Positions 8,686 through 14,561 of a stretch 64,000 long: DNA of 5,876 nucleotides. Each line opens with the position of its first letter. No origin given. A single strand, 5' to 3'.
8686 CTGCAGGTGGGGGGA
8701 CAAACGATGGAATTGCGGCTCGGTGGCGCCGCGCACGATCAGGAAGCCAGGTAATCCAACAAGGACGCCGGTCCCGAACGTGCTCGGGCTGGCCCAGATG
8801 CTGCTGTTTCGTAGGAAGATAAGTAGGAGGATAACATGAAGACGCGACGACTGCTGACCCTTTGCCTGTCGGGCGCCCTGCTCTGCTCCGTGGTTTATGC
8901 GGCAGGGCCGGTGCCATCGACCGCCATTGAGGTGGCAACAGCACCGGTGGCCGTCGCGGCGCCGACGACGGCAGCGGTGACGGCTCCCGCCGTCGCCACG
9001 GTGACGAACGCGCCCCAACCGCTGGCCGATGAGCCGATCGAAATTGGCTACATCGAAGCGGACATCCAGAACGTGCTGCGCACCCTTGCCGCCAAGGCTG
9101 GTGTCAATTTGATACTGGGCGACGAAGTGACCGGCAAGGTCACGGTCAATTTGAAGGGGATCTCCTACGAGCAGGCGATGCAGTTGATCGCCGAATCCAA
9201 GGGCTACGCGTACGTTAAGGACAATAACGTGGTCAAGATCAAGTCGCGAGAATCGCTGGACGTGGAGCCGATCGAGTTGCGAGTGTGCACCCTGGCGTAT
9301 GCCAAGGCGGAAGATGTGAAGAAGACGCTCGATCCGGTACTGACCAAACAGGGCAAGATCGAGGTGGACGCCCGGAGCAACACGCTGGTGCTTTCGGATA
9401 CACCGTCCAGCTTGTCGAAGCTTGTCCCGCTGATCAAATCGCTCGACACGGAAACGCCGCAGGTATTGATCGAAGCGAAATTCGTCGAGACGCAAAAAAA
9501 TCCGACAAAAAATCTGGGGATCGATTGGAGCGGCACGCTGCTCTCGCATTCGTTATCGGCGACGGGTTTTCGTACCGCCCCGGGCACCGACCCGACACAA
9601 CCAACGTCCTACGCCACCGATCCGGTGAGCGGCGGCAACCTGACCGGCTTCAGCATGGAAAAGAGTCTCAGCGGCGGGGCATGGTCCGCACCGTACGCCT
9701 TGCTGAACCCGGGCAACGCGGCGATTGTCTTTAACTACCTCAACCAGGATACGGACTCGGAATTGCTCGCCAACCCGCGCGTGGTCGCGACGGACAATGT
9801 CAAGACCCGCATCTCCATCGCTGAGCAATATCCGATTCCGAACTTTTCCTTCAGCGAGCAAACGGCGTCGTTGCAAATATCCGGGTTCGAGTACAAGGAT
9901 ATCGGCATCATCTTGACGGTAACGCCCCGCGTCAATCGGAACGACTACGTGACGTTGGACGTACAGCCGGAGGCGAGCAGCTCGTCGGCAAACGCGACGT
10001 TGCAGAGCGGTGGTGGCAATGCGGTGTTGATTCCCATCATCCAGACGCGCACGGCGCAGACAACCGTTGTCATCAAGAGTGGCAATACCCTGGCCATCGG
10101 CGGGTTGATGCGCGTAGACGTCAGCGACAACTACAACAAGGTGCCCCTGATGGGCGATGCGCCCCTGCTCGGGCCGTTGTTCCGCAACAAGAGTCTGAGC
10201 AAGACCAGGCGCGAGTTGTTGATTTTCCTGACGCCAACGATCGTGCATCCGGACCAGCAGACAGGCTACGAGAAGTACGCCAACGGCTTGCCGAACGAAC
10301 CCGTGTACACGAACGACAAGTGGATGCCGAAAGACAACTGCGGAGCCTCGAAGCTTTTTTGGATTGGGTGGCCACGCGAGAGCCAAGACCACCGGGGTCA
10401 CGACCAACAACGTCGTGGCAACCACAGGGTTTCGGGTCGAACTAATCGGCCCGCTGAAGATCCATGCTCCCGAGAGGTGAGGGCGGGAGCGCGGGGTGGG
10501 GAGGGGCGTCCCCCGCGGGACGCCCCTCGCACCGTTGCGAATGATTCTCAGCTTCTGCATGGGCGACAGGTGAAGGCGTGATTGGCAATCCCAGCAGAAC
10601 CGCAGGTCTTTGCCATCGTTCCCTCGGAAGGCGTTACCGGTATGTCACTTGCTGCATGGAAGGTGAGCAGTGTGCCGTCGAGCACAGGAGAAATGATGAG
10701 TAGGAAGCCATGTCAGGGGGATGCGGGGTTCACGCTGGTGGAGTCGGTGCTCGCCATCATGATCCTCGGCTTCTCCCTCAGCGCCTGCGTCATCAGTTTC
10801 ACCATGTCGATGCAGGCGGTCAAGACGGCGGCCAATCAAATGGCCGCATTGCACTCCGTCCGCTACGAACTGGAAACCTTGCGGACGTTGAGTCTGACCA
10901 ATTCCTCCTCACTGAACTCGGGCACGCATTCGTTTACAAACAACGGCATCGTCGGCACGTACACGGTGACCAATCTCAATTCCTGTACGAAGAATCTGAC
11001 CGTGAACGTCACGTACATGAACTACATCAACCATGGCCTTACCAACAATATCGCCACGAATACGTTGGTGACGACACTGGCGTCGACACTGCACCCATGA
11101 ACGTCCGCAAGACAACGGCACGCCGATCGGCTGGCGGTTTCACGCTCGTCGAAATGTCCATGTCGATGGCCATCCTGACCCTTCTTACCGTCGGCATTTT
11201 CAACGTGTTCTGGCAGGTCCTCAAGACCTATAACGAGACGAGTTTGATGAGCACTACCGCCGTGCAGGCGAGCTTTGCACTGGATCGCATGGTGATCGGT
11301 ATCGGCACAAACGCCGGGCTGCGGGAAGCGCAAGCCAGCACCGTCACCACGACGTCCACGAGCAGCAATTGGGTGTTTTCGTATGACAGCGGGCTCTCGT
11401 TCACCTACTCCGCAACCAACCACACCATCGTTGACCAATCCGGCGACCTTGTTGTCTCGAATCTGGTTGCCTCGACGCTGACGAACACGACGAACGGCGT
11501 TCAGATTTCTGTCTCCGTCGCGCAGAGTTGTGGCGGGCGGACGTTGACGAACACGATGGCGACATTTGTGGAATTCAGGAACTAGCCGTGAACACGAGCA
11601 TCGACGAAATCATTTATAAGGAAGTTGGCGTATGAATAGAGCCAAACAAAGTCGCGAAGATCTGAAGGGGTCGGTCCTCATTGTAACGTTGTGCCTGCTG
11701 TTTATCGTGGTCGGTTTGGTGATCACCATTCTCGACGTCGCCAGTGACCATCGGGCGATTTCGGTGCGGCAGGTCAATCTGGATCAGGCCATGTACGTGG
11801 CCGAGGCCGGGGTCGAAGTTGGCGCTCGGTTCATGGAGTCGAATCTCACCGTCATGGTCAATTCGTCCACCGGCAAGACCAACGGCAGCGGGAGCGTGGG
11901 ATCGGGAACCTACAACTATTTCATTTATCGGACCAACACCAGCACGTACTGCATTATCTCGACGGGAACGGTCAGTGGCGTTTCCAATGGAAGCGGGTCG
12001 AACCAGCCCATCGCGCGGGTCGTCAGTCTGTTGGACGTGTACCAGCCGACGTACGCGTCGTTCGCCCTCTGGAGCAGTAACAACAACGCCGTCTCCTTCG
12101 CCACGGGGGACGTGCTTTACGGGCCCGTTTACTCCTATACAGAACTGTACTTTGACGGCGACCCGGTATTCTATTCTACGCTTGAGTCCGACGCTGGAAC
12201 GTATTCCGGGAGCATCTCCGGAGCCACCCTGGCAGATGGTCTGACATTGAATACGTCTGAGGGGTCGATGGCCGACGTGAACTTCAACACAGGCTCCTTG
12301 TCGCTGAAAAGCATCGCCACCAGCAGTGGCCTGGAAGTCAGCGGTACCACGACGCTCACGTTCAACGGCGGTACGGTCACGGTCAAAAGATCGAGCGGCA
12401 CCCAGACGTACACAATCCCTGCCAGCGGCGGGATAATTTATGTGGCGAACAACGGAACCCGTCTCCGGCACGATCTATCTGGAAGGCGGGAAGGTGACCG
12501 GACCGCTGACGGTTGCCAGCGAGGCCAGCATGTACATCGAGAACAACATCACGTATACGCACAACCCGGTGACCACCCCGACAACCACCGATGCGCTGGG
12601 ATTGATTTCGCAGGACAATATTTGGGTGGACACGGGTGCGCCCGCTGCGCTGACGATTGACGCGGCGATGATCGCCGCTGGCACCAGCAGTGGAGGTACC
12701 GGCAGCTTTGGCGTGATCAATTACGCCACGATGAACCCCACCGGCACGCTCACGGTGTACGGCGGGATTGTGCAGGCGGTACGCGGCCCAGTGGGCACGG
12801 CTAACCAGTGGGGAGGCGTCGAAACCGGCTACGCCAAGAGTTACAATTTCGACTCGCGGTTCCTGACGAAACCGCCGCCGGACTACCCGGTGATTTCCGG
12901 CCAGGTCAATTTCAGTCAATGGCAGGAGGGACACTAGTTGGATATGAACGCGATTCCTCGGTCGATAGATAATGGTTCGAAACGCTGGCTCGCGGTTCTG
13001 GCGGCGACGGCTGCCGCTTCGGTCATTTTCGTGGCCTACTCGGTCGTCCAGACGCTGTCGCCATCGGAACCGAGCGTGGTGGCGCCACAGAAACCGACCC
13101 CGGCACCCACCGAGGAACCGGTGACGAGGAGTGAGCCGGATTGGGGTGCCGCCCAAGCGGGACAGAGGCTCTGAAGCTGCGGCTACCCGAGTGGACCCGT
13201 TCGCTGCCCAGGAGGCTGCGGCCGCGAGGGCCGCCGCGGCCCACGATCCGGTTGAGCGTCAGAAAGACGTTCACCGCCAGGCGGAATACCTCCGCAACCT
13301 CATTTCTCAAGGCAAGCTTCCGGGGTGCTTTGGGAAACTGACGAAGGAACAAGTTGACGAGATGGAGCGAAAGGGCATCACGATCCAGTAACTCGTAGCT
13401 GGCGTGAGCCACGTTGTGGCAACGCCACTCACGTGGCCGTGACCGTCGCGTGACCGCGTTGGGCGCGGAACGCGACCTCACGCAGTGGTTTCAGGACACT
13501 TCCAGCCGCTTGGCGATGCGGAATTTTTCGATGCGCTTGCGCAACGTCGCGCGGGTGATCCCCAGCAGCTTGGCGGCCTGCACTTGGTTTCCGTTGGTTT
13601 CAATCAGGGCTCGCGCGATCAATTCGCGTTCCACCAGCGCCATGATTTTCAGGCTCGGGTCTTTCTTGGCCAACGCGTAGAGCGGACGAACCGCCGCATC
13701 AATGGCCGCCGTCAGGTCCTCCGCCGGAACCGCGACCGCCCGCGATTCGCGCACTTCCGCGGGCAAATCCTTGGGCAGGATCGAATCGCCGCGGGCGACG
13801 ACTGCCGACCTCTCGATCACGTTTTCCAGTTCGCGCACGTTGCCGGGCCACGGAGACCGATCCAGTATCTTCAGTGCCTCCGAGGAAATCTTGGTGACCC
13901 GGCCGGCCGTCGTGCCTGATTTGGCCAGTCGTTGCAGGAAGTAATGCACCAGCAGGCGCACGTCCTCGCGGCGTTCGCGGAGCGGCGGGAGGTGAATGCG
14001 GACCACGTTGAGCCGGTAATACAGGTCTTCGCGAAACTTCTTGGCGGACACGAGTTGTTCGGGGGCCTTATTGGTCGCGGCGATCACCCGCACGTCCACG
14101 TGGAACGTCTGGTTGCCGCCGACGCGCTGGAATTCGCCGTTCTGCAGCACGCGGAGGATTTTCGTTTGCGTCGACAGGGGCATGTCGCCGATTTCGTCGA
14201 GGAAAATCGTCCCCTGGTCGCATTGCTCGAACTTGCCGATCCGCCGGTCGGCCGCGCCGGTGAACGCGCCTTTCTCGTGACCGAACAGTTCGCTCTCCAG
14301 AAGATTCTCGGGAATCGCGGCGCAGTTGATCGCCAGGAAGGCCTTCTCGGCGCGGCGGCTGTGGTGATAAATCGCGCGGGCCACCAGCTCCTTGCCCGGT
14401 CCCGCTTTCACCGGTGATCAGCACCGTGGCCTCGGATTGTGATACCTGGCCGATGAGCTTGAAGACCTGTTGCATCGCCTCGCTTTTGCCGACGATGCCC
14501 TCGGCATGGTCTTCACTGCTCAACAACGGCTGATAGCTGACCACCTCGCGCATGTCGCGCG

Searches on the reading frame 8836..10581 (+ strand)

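Call 49: search_protein_families(library=pfam, proteins=[window:8836-10581:+], max_evalue=0.0001)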
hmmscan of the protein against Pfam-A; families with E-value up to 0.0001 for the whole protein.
window:8836-10581:+ (581 aa): 4 families
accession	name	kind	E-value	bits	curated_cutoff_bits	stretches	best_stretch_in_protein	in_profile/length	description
PF00263.26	Secretin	-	1.5e-43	148.8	27.5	1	302-470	2-168/169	Bacterial type II and III secretion system protein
PF03958.22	Secretin_N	-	1.7e-13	51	28.2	1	149-209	2-69/69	Bacterial type II/III secretion system short domain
PF21305.2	type_II_gspD_N0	-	3.1e-07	30.6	27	1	74-135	5-71/71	GspD-like, N0 domain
PF07660.19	STN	-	6.1e-06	26.4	28.4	1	91-136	2-50/52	Secretin and TonB N terminus short domain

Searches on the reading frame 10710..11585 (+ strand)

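Call 49: search_protein_families(library=pfam, proteins=[window:10710-11585:+], max_evalue=0.0001)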
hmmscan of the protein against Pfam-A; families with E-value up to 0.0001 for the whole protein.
window:10710-11585:+ (291 aa): 1 family
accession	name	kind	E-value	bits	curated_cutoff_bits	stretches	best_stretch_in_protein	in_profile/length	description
PF07963.17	N_methyl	-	6.6e-05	22.8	21.2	0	138-164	1-27/27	Prokaryotic N-terminal methylation motif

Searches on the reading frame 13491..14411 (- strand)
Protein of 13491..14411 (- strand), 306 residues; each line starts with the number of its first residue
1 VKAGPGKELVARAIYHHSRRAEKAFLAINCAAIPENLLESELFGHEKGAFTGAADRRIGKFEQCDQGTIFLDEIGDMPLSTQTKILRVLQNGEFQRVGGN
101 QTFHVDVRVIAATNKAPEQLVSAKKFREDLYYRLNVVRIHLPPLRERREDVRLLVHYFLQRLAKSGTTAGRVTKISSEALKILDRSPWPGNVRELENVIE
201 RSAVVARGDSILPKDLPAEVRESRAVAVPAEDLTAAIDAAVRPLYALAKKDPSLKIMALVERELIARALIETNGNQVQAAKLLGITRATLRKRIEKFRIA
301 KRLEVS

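Call 49: search_protein_families(library=pfam, proteins=[window:13491-14411:-], max_evalue=0.0001)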
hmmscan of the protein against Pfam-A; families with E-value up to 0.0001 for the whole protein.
window:13491-14411:- (306 aa): 4 families
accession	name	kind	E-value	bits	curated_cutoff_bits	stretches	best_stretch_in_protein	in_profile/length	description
PF00158.32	Sigma54_activat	-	2.4e-63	213.3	20.2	1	3-140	31-168/168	Sigma-54 interaction domain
PF25601.1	AAA_lid_14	-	8.4e-26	90.1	27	1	145-227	1-81/87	AAA+ ATPase lid domain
PF02954.25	HTH_8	-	1e-13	51.2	22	1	257-297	2-42/42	Bacterial regulatory protein, Fis family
PF14532.12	Sigma54_activ_2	-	1.2e-13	51.9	25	1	3-144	30-138/138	Sigma-54 interaction domain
